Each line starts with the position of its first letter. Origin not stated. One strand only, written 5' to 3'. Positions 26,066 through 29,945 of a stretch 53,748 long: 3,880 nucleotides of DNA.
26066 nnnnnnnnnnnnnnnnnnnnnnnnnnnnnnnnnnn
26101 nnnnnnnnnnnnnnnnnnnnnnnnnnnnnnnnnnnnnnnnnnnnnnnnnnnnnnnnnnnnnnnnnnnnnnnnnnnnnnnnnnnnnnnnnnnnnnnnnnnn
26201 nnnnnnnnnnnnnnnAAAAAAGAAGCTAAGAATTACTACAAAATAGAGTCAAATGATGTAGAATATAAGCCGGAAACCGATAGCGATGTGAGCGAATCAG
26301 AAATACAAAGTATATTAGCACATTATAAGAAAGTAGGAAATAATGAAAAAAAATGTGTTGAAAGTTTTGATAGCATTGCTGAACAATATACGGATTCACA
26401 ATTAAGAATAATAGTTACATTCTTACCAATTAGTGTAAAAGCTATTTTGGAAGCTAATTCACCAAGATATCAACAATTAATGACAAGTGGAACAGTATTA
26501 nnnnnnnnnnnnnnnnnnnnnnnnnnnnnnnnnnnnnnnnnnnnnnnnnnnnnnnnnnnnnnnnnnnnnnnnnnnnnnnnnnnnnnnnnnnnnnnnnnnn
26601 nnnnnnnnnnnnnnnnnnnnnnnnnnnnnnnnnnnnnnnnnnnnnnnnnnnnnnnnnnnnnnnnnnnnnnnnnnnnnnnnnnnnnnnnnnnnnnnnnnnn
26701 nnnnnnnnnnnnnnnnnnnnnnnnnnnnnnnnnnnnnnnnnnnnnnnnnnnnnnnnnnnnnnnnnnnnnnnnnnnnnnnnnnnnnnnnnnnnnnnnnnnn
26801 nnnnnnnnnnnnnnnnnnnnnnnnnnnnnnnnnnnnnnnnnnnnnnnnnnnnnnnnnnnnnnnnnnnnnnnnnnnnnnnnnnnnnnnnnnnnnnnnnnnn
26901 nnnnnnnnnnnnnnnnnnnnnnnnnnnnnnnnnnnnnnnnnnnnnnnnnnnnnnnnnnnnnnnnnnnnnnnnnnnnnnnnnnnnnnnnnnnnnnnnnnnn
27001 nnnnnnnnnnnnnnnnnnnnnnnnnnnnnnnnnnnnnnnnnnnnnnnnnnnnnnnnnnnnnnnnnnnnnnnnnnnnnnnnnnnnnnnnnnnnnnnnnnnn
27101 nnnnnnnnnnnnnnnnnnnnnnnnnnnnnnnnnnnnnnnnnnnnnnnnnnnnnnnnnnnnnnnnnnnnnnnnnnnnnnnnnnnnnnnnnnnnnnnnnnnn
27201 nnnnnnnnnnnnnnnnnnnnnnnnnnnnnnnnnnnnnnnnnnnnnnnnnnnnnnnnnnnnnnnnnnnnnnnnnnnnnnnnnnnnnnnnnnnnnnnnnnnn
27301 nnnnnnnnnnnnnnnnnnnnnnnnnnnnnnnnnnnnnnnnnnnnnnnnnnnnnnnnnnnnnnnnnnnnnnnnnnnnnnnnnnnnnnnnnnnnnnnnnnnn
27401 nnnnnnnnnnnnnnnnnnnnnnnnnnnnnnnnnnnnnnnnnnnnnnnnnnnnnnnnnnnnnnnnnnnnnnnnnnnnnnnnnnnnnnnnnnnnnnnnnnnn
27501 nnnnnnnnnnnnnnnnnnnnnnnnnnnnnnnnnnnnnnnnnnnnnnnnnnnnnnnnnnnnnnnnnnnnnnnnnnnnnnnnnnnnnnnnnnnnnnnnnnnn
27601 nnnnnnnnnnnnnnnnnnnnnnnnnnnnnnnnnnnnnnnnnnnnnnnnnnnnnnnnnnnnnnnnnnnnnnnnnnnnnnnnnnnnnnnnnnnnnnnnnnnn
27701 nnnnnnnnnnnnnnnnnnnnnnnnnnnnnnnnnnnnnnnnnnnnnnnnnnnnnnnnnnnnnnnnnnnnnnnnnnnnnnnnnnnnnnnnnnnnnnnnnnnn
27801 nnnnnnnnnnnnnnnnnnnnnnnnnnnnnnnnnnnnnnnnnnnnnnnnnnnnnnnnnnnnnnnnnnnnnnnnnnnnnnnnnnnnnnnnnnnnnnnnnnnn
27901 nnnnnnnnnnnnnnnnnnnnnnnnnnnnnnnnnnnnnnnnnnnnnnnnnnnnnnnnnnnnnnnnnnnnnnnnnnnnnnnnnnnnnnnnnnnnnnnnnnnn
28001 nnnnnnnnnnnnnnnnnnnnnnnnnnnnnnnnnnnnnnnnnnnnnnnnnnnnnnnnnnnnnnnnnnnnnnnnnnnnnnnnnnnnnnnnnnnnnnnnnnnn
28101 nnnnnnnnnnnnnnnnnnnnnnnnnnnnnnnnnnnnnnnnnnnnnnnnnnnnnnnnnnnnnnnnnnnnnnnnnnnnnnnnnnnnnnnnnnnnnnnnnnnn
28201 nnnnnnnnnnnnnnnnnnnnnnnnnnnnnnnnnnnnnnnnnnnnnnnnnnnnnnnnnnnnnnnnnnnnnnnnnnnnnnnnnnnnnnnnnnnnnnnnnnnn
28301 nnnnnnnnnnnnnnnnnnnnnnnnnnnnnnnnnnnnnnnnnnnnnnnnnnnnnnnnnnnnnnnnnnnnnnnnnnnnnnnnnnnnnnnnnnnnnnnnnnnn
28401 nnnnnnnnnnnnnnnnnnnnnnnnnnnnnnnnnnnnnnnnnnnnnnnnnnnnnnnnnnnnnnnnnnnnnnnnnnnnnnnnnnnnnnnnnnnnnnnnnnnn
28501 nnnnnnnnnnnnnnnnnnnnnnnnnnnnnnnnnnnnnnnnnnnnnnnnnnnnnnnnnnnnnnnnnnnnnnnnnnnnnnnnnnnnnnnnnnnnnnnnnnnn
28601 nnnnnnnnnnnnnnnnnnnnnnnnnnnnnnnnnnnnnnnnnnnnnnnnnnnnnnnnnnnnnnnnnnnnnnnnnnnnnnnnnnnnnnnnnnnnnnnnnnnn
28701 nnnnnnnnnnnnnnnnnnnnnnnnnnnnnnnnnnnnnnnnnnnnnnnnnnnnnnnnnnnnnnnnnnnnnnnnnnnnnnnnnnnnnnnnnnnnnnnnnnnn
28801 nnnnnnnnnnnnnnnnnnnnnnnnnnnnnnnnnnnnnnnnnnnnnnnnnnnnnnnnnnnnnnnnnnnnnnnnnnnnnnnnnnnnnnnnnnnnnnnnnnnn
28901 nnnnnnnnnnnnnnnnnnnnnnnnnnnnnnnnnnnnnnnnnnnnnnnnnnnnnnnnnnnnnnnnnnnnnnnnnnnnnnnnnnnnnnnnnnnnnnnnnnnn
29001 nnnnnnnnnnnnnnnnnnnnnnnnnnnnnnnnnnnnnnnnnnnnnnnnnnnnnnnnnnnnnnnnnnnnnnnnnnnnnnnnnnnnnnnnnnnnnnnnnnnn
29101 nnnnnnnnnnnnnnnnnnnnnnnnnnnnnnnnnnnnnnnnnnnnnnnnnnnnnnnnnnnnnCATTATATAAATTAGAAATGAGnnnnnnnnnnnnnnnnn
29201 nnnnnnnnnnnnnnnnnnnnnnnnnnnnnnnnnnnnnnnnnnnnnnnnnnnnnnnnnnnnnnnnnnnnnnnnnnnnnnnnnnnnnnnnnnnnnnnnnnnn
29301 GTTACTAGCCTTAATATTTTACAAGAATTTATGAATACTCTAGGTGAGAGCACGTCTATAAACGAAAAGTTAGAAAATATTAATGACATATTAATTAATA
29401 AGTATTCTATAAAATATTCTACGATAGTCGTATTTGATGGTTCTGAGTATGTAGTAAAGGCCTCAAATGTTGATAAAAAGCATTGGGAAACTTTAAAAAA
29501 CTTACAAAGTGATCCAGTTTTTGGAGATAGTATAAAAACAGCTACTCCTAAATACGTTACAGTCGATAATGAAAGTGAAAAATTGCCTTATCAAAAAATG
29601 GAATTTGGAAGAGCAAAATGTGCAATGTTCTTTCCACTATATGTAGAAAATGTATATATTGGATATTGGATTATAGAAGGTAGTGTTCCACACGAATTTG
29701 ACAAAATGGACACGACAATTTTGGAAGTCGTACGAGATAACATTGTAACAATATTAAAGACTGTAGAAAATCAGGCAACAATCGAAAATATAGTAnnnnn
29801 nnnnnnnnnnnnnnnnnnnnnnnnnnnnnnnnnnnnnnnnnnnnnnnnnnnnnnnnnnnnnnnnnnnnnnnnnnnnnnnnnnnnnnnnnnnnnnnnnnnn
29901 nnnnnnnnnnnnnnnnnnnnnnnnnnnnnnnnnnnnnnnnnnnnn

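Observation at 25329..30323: Candidate uncharacterised module: small 2-TM protein + receiver-like/AT-hook protein + pseudo-ParA + membrane GAF/degenerate-GGDEF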

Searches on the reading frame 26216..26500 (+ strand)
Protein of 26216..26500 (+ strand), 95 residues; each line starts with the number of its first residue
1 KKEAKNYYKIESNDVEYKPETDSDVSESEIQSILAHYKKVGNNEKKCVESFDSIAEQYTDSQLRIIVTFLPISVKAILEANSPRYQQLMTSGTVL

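Call 84: search_solved_structures(query=A10, max_evalue=10, show_alignments=1)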
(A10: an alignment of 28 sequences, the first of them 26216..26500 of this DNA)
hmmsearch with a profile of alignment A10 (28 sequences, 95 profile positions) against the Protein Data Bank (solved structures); distinct sequences matched with E-value up to 10: 6.
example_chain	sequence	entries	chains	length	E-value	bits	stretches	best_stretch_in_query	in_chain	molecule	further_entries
3bpt_A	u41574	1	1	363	0.043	17.4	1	42-92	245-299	3-hydroxyisobutyryl-CoA hydrolase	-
6prk_A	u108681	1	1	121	0.26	14.9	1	25-62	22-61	RicF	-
5cwj_A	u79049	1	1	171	0.36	14.4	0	18-60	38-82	Designed helical repeat protein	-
7nf6_A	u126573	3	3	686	0.74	13.4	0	48-73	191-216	neutral and basic amino acid transport protein rBAT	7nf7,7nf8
8i37_A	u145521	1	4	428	0.74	13.4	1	37-81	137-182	Glucose-6-phosphate 1-dehydrogenase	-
6xh5_A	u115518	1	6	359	2.1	12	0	18-64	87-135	helical fusion design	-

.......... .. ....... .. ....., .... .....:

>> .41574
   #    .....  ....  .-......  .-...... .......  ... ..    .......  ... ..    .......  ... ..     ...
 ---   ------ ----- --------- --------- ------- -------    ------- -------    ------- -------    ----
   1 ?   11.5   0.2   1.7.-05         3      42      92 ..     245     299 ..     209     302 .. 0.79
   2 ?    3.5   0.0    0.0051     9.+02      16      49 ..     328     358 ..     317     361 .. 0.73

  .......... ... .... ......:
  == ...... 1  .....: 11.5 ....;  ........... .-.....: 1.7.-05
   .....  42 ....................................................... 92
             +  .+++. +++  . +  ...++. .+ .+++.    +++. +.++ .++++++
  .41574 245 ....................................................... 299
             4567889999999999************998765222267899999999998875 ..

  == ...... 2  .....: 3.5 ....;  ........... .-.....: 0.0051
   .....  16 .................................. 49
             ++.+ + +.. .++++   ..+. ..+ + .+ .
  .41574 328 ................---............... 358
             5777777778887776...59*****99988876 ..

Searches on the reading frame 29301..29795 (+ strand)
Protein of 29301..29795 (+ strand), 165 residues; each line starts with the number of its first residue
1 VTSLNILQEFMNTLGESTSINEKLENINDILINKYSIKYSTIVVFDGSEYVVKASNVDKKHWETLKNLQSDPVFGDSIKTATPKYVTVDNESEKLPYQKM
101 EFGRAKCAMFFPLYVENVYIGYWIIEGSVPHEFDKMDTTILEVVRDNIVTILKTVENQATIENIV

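Call 52: search_solved_structures(query=A7, max_evalue=10, show_alignments=2)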
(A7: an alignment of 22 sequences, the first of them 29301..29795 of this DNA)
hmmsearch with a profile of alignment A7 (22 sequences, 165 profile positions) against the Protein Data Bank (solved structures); distinct sequences matched with E-value up to 10: 1.
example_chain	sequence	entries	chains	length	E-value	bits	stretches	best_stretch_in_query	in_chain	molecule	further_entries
1it2_A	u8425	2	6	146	0.2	14.5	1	3-78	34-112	hemoglobin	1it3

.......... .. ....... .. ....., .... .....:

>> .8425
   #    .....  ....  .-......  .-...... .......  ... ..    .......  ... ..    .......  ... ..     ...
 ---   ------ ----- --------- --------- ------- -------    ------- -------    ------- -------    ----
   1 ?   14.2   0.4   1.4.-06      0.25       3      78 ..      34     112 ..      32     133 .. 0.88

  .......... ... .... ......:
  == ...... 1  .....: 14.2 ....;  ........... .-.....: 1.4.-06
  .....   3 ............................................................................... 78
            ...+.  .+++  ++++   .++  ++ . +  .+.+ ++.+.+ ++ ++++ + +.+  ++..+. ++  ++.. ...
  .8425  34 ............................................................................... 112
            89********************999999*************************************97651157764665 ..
